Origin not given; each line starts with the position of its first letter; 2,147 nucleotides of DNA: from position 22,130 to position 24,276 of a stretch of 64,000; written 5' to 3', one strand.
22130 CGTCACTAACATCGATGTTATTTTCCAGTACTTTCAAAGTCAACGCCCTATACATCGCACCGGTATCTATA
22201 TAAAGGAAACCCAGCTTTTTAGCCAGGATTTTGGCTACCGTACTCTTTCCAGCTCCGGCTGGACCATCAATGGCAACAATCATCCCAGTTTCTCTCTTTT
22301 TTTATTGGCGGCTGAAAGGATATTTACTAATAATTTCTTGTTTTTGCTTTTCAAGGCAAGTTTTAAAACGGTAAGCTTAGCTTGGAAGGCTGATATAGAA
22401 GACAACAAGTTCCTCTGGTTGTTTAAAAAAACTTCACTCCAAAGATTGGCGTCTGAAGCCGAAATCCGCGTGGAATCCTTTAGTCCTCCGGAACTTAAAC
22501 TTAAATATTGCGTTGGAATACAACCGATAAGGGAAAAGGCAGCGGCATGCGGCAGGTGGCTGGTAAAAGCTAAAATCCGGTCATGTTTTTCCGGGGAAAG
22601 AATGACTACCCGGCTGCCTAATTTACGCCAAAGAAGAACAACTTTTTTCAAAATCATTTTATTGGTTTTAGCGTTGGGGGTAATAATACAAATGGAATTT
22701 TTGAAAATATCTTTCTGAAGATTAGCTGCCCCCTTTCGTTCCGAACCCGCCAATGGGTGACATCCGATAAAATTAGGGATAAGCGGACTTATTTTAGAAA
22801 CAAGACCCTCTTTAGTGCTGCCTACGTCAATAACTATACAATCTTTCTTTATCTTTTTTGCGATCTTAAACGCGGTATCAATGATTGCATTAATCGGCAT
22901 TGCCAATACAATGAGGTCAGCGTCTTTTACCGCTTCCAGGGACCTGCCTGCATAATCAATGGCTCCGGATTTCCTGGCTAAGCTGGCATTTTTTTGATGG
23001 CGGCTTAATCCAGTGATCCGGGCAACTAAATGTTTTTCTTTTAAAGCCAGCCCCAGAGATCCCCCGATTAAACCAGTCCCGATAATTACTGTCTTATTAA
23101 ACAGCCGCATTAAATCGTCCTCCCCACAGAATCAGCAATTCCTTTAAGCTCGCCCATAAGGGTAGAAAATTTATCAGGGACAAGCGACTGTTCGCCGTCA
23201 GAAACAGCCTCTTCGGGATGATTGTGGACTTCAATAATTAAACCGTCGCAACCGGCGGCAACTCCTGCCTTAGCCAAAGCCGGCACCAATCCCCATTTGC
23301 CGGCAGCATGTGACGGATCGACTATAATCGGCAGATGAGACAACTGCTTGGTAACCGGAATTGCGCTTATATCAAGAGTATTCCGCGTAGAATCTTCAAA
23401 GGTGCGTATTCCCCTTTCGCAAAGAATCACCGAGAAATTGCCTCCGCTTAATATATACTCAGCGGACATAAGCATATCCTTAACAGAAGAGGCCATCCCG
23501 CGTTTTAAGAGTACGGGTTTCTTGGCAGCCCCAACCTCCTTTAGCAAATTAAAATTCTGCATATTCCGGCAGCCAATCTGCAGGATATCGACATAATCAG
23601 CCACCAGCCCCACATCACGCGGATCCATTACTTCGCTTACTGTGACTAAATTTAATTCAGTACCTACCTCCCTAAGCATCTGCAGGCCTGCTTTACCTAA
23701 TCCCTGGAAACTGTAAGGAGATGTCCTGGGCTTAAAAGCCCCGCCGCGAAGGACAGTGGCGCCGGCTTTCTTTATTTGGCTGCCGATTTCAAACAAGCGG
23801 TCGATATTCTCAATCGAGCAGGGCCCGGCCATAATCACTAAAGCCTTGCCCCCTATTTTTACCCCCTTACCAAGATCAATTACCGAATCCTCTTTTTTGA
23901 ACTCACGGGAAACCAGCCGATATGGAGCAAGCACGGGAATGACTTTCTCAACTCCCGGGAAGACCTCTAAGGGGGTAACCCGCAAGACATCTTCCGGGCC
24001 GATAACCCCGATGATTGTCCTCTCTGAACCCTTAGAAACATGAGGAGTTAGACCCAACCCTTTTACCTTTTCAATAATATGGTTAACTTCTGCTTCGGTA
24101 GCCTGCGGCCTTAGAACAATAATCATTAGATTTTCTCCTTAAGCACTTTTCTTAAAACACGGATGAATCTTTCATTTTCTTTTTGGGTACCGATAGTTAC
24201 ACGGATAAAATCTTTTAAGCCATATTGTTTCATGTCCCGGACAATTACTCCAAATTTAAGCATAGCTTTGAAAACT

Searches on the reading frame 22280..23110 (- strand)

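Call 89: search_protein_families(library=pfam, proteins=[window:22280-23110:-], max_evalue=0.00001)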
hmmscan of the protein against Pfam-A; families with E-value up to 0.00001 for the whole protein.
window:22280-23110:- (276 aa): 3 families
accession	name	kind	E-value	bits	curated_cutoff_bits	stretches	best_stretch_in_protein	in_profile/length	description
PF02153.23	PDH_N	-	1.8e-37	128.7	26.5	1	19-169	1-153/154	Prephenate dehydrogenase, nucleotide-binding domain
PF20463.3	PDH_C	-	2.7e-19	69.8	22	1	172-265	1-100/102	Prephenate dehydrogenase, dimerization domain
PF03807.23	F420_oxidored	-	6.4e-10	39.9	21.6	1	8-97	3-92/94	NADP oxidoreductase coenzyme F420-dependent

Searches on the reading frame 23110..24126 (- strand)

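Call 89: search_protein_families(library=pfam, proteins=[window:23110-24126:-], max_evalue=0.00001)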
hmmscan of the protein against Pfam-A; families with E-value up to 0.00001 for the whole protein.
window:23110-24126:- (338 aa): 3 families
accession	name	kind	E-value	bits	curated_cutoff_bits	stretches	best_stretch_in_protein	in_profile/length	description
PF00793.26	DAHP_synth_1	-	6.6e-78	261.8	25.5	1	83-325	4-259/270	DAHP synthetase I family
PF18152.6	DAHP_snth_FXD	-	1.2e-22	79.9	27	1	1-66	1-66/67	DAHP synthase ferredoxin-like domain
PF03102.20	NeuB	-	1.6e-06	28.2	22.1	0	145-235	55-145/241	NeuB family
